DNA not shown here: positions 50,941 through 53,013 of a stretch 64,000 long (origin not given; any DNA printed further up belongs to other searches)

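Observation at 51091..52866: Circularly permuted OppA/DppA-type binding protein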

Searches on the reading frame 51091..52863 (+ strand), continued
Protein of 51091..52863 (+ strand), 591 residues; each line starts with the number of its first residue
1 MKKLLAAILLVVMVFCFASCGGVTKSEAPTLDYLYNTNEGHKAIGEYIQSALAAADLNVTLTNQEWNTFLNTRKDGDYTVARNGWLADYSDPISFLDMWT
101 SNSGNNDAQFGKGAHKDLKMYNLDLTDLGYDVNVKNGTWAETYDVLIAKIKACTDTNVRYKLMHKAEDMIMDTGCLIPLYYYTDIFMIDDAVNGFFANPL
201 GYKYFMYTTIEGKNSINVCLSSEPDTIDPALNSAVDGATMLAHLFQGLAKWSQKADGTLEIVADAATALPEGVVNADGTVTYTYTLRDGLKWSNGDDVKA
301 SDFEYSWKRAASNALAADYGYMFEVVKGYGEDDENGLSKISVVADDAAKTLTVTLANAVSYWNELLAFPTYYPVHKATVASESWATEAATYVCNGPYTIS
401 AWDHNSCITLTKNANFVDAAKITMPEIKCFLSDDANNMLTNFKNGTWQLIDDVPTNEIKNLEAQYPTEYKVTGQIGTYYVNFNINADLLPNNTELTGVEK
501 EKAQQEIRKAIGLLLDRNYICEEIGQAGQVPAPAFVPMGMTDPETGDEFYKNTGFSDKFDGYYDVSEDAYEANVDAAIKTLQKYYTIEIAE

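Call 41: find_encoding_contigs(protein=P0196, flank=7000, max_places=2)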
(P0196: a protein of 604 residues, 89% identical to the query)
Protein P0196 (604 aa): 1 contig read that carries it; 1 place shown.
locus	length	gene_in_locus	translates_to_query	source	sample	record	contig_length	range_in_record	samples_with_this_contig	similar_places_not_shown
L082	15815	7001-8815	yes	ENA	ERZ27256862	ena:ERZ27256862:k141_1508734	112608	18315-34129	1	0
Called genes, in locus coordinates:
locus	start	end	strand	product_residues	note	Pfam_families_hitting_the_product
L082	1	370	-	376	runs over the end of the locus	PF00196:GerE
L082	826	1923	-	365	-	-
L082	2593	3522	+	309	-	PF19300:BPD_transp_1_N, PF00528:BPD_transp_1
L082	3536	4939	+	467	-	PF12911:OppC_N, PF00528:BPD_transp_1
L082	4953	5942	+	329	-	PF02463:SMC_N (weak), PF00005:ABC_tran, PF13304:AAA_21, PF08352:oligo_HPY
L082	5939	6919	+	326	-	PF00005:ABC_tran, PF13304:AAA_21 (faint), PF08352:oligo_HPY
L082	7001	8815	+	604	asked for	PF00496:SBP_bac_5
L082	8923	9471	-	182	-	-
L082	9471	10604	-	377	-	PF03193:RsgA_GTPase, PF00005:ABC_tran (weak), PF01926:MMR_HSR1, PF04548:AIG1 (faint)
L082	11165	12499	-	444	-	PF00198:2-oxoacid_dh (faint)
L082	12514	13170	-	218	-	-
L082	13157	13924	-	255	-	PF01553:Acyltransferase (faint)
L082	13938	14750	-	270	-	PF01148:CTP_transf_1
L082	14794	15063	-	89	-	-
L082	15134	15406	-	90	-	-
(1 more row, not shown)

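Call 42: find_encoding_contigs(protein=P0146, flank=7000, max_places=2)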
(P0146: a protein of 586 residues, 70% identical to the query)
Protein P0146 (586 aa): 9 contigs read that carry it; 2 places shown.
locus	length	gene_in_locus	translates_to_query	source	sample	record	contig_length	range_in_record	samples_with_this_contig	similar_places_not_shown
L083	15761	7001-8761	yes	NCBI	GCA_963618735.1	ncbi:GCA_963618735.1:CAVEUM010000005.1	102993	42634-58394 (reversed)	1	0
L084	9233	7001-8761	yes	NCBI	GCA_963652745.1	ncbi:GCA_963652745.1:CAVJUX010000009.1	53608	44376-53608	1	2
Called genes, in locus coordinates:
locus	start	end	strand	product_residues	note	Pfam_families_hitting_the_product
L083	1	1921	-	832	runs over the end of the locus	PF00403:HMA, PF00122:E1-E2_ATPase, PF00702:Hydrolase, PF08282:Hydrolase_3 (faint), PF00403:HMA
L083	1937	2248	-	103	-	PF02583:Trns_repr_metal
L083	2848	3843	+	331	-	PF19300:BPD_transp_1_N, PF00528:BPD_transp_1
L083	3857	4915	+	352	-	PF12911:OppC_N, PF00528:BPD_transp_1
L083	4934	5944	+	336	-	PF02463:SMC_N (weak), PF00005:ABC_tran, PF13304:AAA_21, PF08352:oligo_HPY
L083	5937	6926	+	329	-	PF00005:ABC_tran, PF08352:oligo_HPY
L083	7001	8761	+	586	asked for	PF00496:SBP_bac_5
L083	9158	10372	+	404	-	PF00009:GTP_EFTU, PF03144:GTP_EFTU_D2, PF03143:GTP_EFTU_D3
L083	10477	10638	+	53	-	-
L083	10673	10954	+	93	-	PF00584:SecE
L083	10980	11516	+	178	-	PF02357:NusG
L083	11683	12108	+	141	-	PF03946:Ribosomal_L11_N, PF00298:Ribosomal_L11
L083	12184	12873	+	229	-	PF00687:Ribosomal_L1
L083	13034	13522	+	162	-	-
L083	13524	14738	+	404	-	PF01555:N6_N4_Mtase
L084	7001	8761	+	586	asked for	PF00496:SBP_bac_5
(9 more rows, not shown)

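Call 46: predict_structure(alignment_id=A1)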
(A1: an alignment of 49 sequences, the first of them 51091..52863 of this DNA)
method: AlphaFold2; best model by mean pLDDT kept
length: 591 residues; sequences in the alignment: 49
mean_pLDDT: 88.5   pTM: 0.86
mean pLDDT of the five models: 88.5, 88.2, 86.6, 84.8, 84.7
residues with pLDDT >= 90: 351; 70-90: 204; 50-70: 27; < 50: 9
segments of 3 or more residues with pLDDT < 50: 14-22
pLDDT, mean of each block of 10 residues (from residue 1): 59 49 71 89 94 94 82 85 78 85 85 95 96 97 95 87 93 95 89 87 91 93 81 75 95 89 97 95 98 97 96 82 88 94 98 92 90 90 77 95 92 97 97 91 95 88 93 83 94 90 97 94 85 82 82 76 87 93 89 58
secondary structure, 60 per line:
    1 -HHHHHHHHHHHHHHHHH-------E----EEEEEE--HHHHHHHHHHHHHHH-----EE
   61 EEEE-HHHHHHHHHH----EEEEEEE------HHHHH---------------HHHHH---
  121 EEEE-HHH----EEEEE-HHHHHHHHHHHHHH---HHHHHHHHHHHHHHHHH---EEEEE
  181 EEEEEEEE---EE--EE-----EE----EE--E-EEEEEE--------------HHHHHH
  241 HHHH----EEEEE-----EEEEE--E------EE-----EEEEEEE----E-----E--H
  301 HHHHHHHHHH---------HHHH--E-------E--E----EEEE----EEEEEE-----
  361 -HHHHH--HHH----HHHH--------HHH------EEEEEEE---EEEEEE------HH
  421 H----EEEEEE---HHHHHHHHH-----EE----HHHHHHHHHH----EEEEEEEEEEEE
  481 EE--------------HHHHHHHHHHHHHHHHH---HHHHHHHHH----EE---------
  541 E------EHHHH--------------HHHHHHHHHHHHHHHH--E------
elements in order: H2-18 E31-36 H39-53 E59-64 H66-75 E80-86 H93-97 H113-117 E121-124 E133-137 H139-152 H156-172 E176-188 E215-220 H235-244 E249-253 E259-263 E280-286 H300-310 H320-323 E342-345 E350-355 H362-366 H376-379 E397-403 E407-412 E426-431 H435-443 H455-464 E469-482 H497-513 H517-525 H549-552 H567-582

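Call 49: fold_search(model_id=the predicted structure, library=pdb)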
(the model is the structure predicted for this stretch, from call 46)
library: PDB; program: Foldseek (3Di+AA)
matches with E <= 10: 1499; with E <= 0.001: 156
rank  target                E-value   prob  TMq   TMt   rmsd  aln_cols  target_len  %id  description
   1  8are_A                3.7e-23  1.00  0.48  0.55   5.9       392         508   29  Crystal structure of the peptide binding protein, OppA, from Bacillus subtilis in complex with a PhrE-derived pentapep (released 2023-02-22)
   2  8azb                  1.4e-21  1.00  0.46  0.53   7.9       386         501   24  Crystal Structure of the peptide binding protein DppE from Bacillus subtilis in the unliganded state (released 2023-02-22)
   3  8arn_A                2.3e-21  1.00  0.48  0.55   6.0       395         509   29  Crystal structure of the peptide binding protein, OppA, from Bacillus subtilis in complex with an endogenous tetrapept (released 2023-02-22)
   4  3zs6_A                1.2e-20  1.00  0.50  0.58   5.7       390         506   23  The Structural characterization of Burkholderia pseudomallei OppA. (released 2012-07-04)
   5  5kzt_B                1.2e-20  1.00  0.48  0.54   8.1       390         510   26  Listeria monocytogenes OppA bound to peptide (released 2016-08-10)
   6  8ay0_A                2.0e-20  1.00  0.47  0.56   8.5       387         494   24  Crystal Structure of the peptide binding protein DppE from Bacillus subtilis in complex with murein tripeptide (released 2023-02-22)
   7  4toz_A                3.3e-20  1.00  0.39  0.44   2.9       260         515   24  MppA Periplasmic Murein Tripeptide Binding Protein, Unliganded Open Form (released 2015-06-10)
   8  2z23_A                4.1e-20  1.00  0.49  0.56   5.8       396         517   24  Crystal structure of Y.pestis oligo peptide binding protein OppA with tri-lysine ligand (released 2007-10-30)
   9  5kzt_A                4.1e-20  1.00  0.47  0.54   8.7       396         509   26  Listeria monocytogenes OppA bound to peptide (released 2016-08-10)
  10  8ay0_C                7.0e-20  1.00  0.47  0.56   5.5       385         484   23  Crystal Structure of the peptide binding protein DppE from Bacillus subtilis in complex with murein tripeptide (released 2023-02-22)
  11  8ay0_B                8.4e-20  1.00  0.47  0.55   8.2       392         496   24  Crystal Structure of the peptide binding protein DppE from Bacillus subtilis in complex with murein tripeptide (released 2023-02-22)
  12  4toz_B                1.1e-19  1.00  0.39  0.44   2.9       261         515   24  MppA Periplasmic Murein Tripeptide Binding Protein, Unliganded Open Form (released 2015-06-10)
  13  1b52_A                1.7e-19  1.00  0.48  0.54   6.0       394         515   22  OLIGO-PEPTIDE BINDING PROTEIN (OPPA) COMPLEXED WITH KTK (released 1999-01-20)
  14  6npo_A                2.6e-19  1.00  0.48  0.54   6.3       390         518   25  Crystal structure of oligopeptide ABC transporter from Bacillus anthracis str. Ames (substrate-binding domain) (released 2019-02-06)
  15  1ola_A                5.5e-19  1.00  0.48  0.55   6.0       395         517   22  THE STRUCTURAL BASIS OF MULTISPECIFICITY IN THE OLIGOPEPTIDE-BINDING PROTEIN OPPA (released 1994-07-31)
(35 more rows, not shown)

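Call 75: list_cluster_members(proteins=[P0220, P0230, P0308, P0264, P0206, P0249, P0208, P0226, P0289, P0261])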
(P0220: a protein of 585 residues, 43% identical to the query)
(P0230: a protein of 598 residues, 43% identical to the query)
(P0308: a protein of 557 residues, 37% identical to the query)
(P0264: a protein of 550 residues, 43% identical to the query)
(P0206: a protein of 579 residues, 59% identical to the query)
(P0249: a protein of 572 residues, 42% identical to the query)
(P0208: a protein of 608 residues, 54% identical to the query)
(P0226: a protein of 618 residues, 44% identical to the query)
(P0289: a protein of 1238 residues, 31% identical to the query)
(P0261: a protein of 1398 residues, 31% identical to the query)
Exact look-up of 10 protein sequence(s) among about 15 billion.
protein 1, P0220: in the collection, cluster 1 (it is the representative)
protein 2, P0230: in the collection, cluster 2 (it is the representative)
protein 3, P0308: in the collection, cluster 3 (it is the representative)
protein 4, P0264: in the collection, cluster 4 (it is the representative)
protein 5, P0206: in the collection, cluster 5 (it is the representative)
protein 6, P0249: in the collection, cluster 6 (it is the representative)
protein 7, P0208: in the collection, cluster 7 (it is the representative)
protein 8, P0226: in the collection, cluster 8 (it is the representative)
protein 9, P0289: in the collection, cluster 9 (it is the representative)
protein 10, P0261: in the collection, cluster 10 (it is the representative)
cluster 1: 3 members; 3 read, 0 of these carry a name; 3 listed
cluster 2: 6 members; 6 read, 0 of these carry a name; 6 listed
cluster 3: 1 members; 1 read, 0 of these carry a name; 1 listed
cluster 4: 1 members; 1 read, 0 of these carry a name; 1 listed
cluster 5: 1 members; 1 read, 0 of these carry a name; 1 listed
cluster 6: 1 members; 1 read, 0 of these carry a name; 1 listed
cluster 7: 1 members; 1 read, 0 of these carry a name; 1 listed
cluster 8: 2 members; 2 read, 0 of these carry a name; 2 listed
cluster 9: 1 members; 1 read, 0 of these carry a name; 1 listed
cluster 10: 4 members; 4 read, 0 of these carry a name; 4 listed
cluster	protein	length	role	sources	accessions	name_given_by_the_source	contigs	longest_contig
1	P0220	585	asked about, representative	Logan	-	-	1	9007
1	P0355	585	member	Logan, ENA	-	-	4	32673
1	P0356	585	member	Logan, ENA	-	-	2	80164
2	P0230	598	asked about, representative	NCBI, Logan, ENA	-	-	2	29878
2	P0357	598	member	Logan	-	-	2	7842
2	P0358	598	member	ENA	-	-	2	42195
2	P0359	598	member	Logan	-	-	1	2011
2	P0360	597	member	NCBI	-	-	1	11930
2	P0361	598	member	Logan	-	-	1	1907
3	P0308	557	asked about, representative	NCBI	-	-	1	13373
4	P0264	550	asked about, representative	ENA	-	-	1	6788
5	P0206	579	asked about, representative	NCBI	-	-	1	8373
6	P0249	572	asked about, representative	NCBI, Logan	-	-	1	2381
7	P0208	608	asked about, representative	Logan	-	-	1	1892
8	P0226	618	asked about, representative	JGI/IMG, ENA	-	-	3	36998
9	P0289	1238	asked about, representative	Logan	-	-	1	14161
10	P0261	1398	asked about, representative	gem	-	-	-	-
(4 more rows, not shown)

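Call 79: predict_structure(alignment_id=A2)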
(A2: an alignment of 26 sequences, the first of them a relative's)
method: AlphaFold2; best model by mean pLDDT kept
length: 586 residues; sequences in the alignment: 26
mean_pLDDT: 73.7   pTM: 0.70
mean pLDDT of the five models: 73.7, 72.8, 68.5, 68.0, 65.2
residues with pLDDT >= 90: 136; 70-90: 239; 50-70: 131; < 50: 80
segments of 3 or more residues with pLDDT < 50: 1-26, 36-60, 175-177, 360-362, 569-586
pLDDT, mean of each block of 10 residues (from residue 1): 43 36 47 54 40 43 60 66 83 88 88 87 71 61 85 92 67 53 63 69 77 79 80 70 73 73 74 68 82 93 95 95 80 67 56 56 64 88 97 95 90 78 95 86 70 77 60 76 86 95 95 94 83 86 89 75 63 39 40
secondary structure, 60 per line:
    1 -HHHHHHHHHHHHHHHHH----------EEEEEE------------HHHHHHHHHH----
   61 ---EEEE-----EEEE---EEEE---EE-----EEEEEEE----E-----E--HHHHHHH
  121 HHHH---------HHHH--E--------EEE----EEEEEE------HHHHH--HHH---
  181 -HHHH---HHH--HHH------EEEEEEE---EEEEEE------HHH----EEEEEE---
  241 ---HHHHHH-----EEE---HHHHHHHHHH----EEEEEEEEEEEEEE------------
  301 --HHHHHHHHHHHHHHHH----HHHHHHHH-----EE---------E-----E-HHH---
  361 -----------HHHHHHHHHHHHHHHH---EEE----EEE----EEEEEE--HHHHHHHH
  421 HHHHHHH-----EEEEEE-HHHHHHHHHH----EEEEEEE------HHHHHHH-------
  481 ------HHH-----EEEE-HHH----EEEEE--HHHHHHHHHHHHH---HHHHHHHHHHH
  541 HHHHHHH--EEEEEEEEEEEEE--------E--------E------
elements in order: H2-18 E29-34 H47-56 E64-67 E73-76 E80-83 E94-100 H114-124 H134-137 E149-151 E156-161 H168-172 H182-185 E203-209 E213-218 E232-237 H244-249 E255-257 H261-270 E275-288 H303-318 H323-330 H372-387 E391-393 E398-400 E405-410 H413-427 E433-438 H440-449 E454-460 H467-473 E495-498 E507-511 H514-526 H530-547 E550-562

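Call 82: fold_search(model_id=the predicted structure, library=pdb)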
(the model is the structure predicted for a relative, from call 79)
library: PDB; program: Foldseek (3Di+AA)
matches with E <= 10: 809; with E <= 0.001: 172
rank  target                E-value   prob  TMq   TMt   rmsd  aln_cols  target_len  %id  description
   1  8are_A                1.6e-36  1.00  0.56  0.62   7.1       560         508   28  Crystal structure of the peptide binding protein, OppA, from Bacillus subtilis in complex with a PhrE-derived pentapep (released 2023-02-22)
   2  8arn_A                2.4e-36  1.00  0.56  0.63   7.0       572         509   29  Crystal structure of the peptide binding protein, OppA, from Bacillus subtilis in complex with an endogenous tetrapept (released 2023-02-22)
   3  8ay0_A                4.0e-35  1.00  0.54  0.62   7.7       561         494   27  Crystal Structure of the peptide binding protein DppE from Bacillus subtilis in complex with murein tripeptide (released 2023-02-22)
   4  4toz_B                1.9e-34  1.00  0.57  0.63   7.0       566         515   24  MppA Periplasmic Murein Tripeptide Binding Protein, Unliganded Open Form (released 2015-06-10)
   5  8ay0_B                1.9e-34  1.00  0.54  0.62   7.6       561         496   27  Crystal Structure of the peptide binding protein DppE from Bacillus subtilis in complex with murein tripeptide (released 2023-02-22)
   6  8azb                  3.0e-34  1.00  0.59  0.67   6.9       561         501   27  Crystal Structure of the peptide binding protein DppE from Bacillus subtilis in the unliganded state (released 2023-02-22)
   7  9a37_MODEL_1_A        4.2e-34  1.00  0.66  0.70   9.4       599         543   24  Model of E. coli OppA by in-cell photo-crosslinking MS and deep learning (released 2023-02-24)
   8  8ay0_C                4.4e-34  1.00  0.53  0.62   7.6       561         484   27  Crystal Structure of the peptide binding protein DppE from Bacillus subtilis in complex with murein tripeptide (released 2023-02-22)
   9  4toz_A                5.9e-34  1.00  0.59  0.65   6.9       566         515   23  MppA Periplasmic Murein Tripeptide Binding Protein, Unliganded Open Form (released 2015-06-10)
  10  3o9p                  2.0e-33  1.00  0.54  0.61   7.4       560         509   24  The structure of the Escherichia coli murein tripeptide binding protein MppA (released 2011-07-06)
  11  2z23_A                2.5e-33  1.00  0.55  0.61   7.5       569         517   25  Crystal structure of Y.pestis oligo peptide binding protein OppA with tri-lysine ligand (released 2007-10-30)
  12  6dth_A                7.3e-33  1.00  0.53  0.59   7.9       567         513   25  Crystal structure of Haemophilus influenzae OppA complex with RPPGFSPFR (released 2018-11-28)
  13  1b52_A                1.1e-32  1.00  0.54  0.60   7.5       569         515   24  OLIGO-PEPTIDE BINDING PROTEIN (OPPA) COMPLEXED WITH KTK (released 1999-01-20)
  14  1ola_A                1.3e-32  1.00  0.55  0.61   7.3       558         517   25  THE STRUCTURAL BASIS OF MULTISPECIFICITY IN THE OLIGOPEPTIDE-BINDING PROTEIN OPPA (released 1994-07-31)
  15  6dqq_A                1.9e-32  1.00  0.53  0.58   7.8       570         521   24  Crystal structure of Haemophilus influenzae OppA complex with endogenous peptide (released 2018-11-28)
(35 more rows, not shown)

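Call 85: search_protein_families(library=ncbifam, proteins=[P0196, P0208, P0226, P0230, P0308, P0220, P0268], max_evalue=1e-10)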
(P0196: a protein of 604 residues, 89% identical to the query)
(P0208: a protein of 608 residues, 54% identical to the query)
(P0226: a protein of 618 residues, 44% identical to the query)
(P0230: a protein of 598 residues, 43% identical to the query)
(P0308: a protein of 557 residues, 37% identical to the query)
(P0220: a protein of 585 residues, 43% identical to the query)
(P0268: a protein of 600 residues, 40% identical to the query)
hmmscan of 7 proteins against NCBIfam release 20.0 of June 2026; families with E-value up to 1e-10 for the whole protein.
P0196 (604 aa): 3 families
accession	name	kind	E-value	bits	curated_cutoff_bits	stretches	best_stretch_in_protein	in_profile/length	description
NF011684.0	PRK15104.1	equivalog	1.8e-58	198.6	947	2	343-597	46-304/543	oligopeptide ABC transporter substrate-binding protein OppA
NF007287.0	PRK09755.1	equivalog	1.9e-40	139.2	1098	1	343-599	40-299/535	ABC transporter substrate-binding protein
TIGR02294.1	nickel_nikA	equivalog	5.1e-15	55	393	0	35-228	243-423/501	nickel ABC transporter substrate-binding protein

P0208 (608 aa): 6 families
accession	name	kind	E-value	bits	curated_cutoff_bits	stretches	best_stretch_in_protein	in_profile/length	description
NF011684.0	PRK15104.1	equivalog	7.8e-58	196.5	947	2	140-452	46-345/543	oligopeptide ABC transporter substrate-binding protein OppA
NF007287.0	PRK09755.1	equivalog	7.5e-38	130.6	1098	1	141-397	41-298/535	ABC transporter substrate-binding protein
TIGR02294.1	nickel_nikA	equivalog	8.5e-22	77.3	393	1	194-357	59-214/501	nickel ABC transporter substrate-binding protein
NF047575.1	opine_bind_CntA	exception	3.1e-15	55.7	800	1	194-452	88-331/535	staphylopine-dependent metal ABC transporter substrate-binding lipoprotein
NF045468.1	Opp5A_nikA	equivalog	2.6e-14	52.6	600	1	198-447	70-285/488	nickel ABC transporter substrate-binding protein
NF043070.1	DppA_dipep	equivalog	7.6e-11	41.2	1005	0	537-594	389-446/535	dipeptide ABC transporter periplasmic-binding protein DppA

P0226 (618 aa): 5 families
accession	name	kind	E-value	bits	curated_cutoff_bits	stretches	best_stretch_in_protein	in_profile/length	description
NF011684.0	PRK15104.1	equivalog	8.1e-56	189.8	947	1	152-609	47-467/543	oligopeptide ABC transporter substrate-binding protein OppA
NF007287.0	PRK09755.1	equivalog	1.3e-40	139.8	1098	1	210-608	88-458/535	ABC transporter substrate-binding protein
NF045468.1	Opp5A_nikA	equivalog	5.9e-14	51.4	600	1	211-465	69-289/488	nickel ABC transporter substrate-binding protein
NF043070.1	DppA_dipep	equivalog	1.1e-12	47.4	1005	0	148-601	33-450/535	dipeptide ABC transporter periplasmic-binding protein DppA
TIGR02294.1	nickel_nikA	equivalog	3.3e-12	45.7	393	0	212-613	62-430/501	nickel ABC transporter substrate-binding protein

P0230 (598 aa): 7 families
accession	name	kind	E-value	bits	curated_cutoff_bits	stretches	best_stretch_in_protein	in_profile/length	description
NF011684.0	PRK15104.1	equivalog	4.5e-51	174.2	947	2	284-548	95-344/543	oligopeptide ABC transporter substrate-binding protein OppA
NF007287.0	PRK09755.1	equivalog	2.2e-27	96.1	1098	1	225-547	41-335/535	ABC transporter substrate-binding protein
TIGR02294.1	nickel_nikA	equivalog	5.4e-22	78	393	0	360-538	110-287/501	nickel ABC transporter substrate-binding protein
NF045468.1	Opp5A_nikA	equivalog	2.9e-20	72.2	600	1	360-538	112-279/488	nickel ABC transporter substrate-binding protein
NF043070.1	DppA_dipep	equivalog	2.2e-14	52.9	1005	0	208-537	20-327/535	dipeptide ABC transporter periplasmic-binding protein DppA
NF045467.1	Opp4A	equivalog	4.6e-12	45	650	1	282-540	90-341/556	oligopeptide ABC transporter substrate-binding protein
NF047575.1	opine_bind_CntA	exception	5.7e-11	41.7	800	0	360-545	139-327/535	staphylopine-dependent metal ABC transporter substrate-binding lipoprotein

P0308 (557 aa): 11 families
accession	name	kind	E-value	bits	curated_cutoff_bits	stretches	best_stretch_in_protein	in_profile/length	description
NF011684.0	PRK15104.1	equivalog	5e-96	322.5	947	2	213-554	41-380/543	oligopeptide ABC transporter substrate-binding protein OppA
NF007287.0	PRK09755.1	equivalog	3.4e-73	247.3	1098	2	217-555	39-373/535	ABC transporter substrate-binding protein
NF045467.1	Opp4A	equivalog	2e-37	128.7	650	1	209-554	34-381/556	oligopeptide ABC transporter substrate-binding protein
TIGR02294.1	nickel_nikA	equivalog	6.5e-34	117.3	393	1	236-555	30-329/501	nickel ABC transporter substrate-binding protein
NF045468.1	Opp5A_nikA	equivalog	1.6e-27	96.1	600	1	221-555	28-320/488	nickel ABC transporter substrate-binding protein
NF043070.1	DppA_dipep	equivalog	2.1e-27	95.9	1005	1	213-553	31-368/535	dipeptide ABC transporter periplasmic-binding protein DppA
NF011942.0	PRK15413.1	equivalog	1.6e-22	79.9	594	1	213-518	30-321/512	glutathione ABC transporter substrate-binding protein GsiB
NF011689.0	PRK15109.1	equivalog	1.1e-20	73.8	560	0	254-497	79-328/547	ABC transporter substrate-binding protein SapA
NF047575.1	opine_bind_CntA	exception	6.8e-18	64.5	800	1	242-519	66-338/535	staphylopine-dependent metal ABC transporter substrate-binding lipoprotein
TIGR04028.1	SBP_KPN_01854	hypoth_equivalog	4.8e-17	61.7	468.5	0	254-555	44-333/509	TIGR04028 family ABC transporter substrate-binding protein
NF043077.1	MMSYN1_0169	equivalog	1.4e-15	56.9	650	0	316-422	241-359/896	oligopeptide ABC transporter substrate-binding protein OppA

P0220 (585 aa): 6 families
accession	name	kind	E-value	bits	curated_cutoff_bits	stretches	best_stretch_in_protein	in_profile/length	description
NF011684.0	PRK15104.1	equivalog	1.1e-22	80.4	947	1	225-541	46-352/543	oligopeptide ABC transporter substrate-binding protein OppA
NF007287.0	PRK09755.1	equivalog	1.2e-19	70.6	1098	1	226-545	41-348/535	ABC transporter substrate-binding protein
TIGR02294.1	nickel_nikA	equivalog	2.2e-13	49.6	393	1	249-541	36-305/501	nickel ABC transporter substrate-binding protein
NF045467.1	Opp4A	equivalog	3.3e-13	48.8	650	1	278-535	87-350/556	oligopeptide ABC transporter substrate-binding protein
NF045468.1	Opp5A_nikA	equivalog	9.2e-12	44.2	600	1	267-530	59-286/488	nickel ABC transporter substrate-binding protein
NF011942.0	PRK15413.1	equivalog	2.6e-11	42.9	594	1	223-540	33-321/512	glutathione ABC transporter substrate-binding protein GsiB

P0268 (600 aa): 5 families
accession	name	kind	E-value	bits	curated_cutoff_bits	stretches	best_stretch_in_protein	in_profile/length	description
NF011684.0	PRK15104.1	equivalog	2.3e-51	175.1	947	1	135-594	40-467/543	oligopeptide ABC transporter substrate-binding protein OppA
NF007287.0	PRK09755.1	equivalog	2.4e-42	145.5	1098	1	133-375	32-276/535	ABC transporter substrate-binding protein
NF011942.0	PRK15413.1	equivalog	1e-17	64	594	1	128-463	22-319/512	glutathione ABC transporter substrate-binding protein GsiB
NF045467.1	Opp4A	equivalog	5e-16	58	650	1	136-462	37-352/556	oligopeptide ABC transporter substrate-binding protein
NF045468.1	Opp5A_nikA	equivalog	9.7e-15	54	600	0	130-379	14-232/488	nickel ABC transporter substrate-binding protein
